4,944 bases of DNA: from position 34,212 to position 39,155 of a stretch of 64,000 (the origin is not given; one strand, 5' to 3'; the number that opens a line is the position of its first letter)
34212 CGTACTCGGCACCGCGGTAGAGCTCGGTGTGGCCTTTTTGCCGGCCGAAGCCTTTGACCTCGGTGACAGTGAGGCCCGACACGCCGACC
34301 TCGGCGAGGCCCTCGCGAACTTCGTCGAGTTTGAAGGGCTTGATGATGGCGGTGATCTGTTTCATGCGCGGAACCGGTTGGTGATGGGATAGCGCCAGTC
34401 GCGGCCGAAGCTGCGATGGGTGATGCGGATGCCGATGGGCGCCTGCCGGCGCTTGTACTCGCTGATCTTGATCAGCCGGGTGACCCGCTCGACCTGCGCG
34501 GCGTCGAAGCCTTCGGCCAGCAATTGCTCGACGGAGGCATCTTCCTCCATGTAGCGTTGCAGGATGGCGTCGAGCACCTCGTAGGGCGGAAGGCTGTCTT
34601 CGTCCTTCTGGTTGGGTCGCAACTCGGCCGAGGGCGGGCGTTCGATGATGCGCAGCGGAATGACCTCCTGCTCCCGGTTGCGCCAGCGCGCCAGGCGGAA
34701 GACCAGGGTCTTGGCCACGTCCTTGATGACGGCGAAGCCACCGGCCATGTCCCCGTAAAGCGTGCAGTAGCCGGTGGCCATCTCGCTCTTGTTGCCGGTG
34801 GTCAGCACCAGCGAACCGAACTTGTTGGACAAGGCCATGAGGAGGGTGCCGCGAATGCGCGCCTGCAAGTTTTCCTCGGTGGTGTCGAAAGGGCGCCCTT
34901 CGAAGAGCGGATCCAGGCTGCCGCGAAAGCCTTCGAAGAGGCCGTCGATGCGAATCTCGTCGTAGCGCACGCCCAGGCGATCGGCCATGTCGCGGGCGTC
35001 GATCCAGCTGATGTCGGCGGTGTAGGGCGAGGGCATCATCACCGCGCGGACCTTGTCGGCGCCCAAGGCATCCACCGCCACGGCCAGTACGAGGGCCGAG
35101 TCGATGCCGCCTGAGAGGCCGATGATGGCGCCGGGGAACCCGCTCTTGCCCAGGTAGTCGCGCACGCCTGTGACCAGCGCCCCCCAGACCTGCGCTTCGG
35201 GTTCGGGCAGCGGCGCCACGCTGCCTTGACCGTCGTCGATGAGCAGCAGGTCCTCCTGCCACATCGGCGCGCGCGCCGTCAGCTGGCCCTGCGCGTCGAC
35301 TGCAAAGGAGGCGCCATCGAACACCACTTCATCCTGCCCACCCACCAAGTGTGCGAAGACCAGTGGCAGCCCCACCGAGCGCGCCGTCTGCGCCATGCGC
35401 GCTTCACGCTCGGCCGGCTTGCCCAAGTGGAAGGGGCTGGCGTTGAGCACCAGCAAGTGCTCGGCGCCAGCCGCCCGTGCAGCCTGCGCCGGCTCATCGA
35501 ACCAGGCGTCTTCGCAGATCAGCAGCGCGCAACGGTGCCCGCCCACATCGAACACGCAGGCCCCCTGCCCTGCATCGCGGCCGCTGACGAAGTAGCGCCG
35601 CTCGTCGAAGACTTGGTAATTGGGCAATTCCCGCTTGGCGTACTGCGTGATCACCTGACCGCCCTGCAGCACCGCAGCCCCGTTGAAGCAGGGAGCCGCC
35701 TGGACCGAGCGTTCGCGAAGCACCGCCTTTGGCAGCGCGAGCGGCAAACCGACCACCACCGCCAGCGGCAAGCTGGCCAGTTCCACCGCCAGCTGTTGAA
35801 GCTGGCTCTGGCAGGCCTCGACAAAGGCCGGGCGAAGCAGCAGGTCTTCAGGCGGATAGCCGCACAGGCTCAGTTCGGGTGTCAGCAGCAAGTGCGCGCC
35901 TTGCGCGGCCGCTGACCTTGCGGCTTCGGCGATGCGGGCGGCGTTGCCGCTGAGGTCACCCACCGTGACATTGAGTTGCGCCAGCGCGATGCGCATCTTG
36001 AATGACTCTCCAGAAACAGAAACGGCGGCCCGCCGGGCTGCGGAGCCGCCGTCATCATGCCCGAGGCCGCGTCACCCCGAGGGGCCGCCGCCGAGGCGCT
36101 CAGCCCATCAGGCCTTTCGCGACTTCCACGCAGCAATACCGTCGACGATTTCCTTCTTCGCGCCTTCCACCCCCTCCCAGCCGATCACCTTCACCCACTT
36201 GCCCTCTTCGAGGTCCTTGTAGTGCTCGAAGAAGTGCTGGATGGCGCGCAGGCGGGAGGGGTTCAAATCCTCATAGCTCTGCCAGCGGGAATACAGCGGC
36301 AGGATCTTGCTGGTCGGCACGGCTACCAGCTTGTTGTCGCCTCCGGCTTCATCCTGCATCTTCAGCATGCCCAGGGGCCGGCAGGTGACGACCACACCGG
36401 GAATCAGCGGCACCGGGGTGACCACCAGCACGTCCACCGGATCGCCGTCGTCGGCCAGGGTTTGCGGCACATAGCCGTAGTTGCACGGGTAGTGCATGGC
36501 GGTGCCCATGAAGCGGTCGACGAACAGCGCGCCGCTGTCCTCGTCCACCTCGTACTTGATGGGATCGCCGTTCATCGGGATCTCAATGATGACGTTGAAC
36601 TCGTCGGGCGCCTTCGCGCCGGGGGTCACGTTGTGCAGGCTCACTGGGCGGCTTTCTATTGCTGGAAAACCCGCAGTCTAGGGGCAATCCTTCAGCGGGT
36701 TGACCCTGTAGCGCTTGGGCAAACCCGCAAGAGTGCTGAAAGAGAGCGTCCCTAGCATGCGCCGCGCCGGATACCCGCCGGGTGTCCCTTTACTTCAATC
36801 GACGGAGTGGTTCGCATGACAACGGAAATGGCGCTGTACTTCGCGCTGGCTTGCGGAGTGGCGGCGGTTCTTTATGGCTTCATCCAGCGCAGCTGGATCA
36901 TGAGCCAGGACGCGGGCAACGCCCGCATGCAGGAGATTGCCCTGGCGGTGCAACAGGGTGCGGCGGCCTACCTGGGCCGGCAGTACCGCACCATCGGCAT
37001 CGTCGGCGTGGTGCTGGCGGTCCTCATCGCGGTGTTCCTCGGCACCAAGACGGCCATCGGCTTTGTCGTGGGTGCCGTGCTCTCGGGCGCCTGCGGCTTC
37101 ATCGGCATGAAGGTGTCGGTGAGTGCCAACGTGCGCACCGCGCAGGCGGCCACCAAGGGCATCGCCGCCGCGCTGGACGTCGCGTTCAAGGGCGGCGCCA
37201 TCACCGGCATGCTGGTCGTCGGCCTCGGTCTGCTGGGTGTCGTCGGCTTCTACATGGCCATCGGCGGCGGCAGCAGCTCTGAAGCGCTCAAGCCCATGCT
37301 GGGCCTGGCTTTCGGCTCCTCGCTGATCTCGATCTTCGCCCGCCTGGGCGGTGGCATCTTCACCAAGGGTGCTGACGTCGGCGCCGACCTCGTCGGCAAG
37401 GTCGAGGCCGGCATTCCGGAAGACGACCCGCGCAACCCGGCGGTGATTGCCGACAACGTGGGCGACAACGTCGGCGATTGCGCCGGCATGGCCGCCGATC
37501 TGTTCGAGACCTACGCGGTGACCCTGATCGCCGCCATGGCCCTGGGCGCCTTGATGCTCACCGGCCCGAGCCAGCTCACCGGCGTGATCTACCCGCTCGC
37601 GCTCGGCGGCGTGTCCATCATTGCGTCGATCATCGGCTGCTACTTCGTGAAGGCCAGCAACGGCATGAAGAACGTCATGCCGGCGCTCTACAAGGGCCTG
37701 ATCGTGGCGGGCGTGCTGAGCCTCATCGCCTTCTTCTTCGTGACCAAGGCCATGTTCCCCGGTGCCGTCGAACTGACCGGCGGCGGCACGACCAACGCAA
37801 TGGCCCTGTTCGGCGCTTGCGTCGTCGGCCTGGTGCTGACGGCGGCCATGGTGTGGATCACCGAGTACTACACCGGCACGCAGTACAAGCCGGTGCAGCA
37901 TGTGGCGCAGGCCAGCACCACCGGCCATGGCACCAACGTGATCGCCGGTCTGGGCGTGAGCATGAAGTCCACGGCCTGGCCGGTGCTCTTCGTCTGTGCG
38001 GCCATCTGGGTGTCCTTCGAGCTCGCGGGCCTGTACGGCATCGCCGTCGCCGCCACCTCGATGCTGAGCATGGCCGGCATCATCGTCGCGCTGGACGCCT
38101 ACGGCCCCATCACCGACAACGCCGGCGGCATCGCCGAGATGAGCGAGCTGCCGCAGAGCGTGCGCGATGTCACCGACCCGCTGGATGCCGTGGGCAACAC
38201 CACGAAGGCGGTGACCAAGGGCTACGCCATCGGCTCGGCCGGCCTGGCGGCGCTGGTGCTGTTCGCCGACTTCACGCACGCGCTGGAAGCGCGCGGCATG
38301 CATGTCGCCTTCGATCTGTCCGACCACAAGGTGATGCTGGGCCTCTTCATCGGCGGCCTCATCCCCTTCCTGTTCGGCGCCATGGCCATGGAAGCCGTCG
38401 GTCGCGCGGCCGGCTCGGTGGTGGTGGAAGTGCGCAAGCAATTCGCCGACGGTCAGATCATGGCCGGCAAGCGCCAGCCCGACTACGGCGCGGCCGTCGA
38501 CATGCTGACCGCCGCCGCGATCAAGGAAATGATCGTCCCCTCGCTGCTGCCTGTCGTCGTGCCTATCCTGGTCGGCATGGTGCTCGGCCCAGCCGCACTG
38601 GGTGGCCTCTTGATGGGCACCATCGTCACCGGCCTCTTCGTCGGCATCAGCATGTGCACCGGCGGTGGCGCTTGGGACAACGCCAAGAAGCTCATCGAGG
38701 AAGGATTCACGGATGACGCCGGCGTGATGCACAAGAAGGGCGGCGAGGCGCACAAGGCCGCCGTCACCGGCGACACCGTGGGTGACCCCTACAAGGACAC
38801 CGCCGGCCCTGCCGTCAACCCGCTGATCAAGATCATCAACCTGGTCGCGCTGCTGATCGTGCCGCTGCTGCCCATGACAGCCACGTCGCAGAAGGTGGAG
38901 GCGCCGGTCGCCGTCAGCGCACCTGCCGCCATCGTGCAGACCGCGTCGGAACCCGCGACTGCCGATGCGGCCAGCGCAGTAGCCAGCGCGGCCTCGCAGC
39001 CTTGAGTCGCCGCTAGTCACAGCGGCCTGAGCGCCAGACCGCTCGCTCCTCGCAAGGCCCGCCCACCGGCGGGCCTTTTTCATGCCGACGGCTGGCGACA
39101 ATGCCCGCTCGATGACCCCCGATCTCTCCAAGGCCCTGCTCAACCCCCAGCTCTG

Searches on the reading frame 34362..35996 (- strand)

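Call 36: search_protein_families(library=pfam, proteins=[window:34362-35996:-], max_evalue=0.00001)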
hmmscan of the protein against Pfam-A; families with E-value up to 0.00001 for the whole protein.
window:34362-35996:- (544 aa): 2 families
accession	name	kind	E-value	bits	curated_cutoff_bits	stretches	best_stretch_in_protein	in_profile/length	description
PF02540.23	NAD_synthase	-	3.5e-71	239.6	21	1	271-519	2-242/242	NAD synthase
PF00795.27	CN_hydrolase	-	1.4e-25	90.5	23.2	1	2-253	1-244/256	Carbon-nitrogen hydrolase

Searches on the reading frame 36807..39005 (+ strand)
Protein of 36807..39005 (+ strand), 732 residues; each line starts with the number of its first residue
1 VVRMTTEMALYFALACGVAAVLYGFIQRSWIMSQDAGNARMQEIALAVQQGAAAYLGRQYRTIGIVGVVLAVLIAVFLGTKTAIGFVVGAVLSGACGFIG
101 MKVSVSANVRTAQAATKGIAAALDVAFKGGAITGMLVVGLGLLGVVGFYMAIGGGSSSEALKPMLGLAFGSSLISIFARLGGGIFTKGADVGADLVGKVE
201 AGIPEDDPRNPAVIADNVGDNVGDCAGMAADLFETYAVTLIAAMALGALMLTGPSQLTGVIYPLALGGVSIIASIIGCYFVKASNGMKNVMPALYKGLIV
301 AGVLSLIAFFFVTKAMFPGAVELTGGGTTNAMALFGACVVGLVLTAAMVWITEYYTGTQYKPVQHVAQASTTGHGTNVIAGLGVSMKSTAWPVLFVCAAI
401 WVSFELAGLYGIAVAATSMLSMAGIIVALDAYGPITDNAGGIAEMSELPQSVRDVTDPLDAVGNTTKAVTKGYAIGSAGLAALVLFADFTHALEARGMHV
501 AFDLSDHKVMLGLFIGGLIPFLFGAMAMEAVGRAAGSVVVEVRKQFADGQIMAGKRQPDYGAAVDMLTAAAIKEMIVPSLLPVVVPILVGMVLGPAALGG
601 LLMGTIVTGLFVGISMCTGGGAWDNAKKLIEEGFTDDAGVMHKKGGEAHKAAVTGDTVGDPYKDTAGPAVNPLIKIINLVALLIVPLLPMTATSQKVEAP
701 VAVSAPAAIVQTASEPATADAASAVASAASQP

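Call 36: search_protein_families(library=pfam, proteins=[window:36807-39005:+], max_evalue=0.00001)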
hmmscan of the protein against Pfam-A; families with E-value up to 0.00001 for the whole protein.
window:36807-39005:+ (732 aa): 1 family
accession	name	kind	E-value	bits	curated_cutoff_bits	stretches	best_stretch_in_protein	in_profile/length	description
PF03030.21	H_PPase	-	1.1e-262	873.8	29.7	1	18-684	1-645/645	Inorganic H+ pyrophosphatase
